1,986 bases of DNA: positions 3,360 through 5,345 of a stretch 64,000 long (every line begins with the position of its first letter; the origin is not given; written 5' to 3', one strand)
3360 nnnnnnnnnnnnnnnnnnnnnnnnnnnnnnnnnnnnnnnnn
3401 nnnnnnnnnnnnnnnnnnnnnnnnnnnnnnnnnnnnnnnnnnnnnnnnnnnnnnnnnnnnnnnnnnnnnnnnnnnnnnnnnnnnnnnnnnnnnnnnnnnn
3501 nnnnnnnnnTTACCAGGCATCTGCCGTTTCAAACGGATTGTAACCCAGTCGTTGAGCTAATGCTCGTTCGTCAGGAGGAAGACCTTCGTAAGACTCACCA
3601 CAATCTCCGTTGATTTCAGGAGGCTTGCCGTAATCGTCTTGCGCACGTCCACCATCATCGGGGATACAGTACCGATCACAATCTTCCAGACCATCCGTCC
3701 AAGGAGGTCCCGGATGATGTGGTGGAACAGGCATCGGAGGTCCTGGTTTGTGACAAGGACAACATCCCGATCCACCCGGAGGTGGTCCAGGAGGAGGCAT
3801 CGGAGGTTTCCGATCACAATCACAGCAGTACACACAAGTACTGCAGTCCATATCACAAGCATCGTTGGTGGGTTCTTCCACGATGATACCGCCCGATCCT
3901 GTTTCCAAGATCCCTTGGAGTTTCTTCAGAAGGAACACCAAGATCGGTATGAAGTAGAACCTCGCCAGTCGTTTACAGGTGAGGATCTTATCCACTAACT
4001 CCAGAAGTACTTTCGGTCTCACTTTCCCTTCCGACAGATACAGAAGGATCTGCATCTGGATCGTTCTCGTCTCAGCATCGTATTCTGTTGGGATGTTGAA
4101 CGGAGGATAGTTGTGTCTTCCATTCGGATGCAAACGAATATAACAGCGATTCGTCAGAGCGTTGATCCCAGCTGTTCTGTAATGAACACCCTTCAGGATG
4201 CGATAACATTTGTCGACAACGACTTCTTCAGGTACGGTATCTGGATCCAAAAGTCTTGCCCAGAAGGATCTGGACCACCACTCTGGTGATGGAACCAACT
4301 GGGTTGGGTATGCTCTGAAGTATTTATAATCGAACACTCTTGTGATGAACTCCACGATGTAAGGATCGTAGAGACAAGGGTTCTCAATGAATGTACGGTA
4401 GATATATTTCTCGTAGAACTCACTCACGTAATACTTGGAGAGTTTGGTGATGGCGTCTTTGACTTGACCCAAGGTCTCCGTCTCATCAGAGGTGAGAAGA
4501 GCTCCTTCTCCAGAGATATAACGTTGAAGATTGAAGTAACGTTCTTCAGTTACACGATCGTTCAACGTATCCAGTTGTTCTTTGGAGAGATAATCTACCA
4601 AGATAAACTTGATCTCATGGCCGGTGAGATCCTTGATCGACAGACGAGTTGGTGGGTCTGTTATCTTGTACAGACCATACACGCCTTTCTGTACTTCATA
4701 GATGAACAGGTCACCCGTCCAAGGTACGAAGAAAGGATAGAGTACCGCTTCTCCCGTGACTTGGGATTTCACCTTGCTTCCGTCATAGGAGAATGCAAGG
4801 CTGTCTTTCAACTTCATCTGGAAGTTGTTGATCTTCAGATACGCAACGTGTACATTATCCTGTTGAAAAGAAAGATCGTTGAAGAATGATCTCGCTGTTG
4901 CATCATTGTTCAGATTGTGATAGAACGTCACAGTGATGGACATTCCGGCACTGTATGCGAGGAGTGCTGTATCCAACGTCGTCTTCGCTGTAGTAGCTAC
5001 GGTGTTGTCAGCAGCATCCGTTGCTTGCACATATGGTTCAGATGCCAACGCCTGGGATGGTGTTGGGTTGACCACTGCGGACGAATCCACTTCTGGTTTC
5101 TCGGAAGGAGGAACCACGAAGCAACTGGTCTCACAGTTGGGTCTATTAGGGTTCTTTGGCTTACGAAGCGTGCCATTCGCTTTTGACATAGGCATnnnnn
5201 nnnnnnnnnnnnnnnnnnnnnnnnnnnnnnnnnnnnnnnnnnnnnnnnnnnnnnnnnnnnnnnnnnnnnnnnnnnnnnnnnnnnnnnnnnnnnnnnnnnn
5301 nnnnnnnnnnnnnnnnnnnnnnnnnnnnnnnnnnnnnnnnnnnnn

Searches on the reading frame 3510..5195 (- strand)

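Call 10: search_protein_families(library=pfam, proteins=[window:3510-5195:-], max_evalue=0.01)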
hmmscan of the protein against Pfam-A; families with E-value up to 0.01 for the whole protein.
window:3510-5195:- (561 aa): 2 families
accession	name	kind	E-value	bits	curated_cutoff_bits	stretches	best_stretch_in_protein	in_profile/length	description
PF24214.1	Phage_H_T_join_2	-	5.3e-32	111.5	23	1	68-235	7-170/170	Putative phage head-tail joining protein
PF24215.1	H_T_assoc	-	2.5e-09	37.5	27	2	383-425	190-232/237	Phage head to tail associated domain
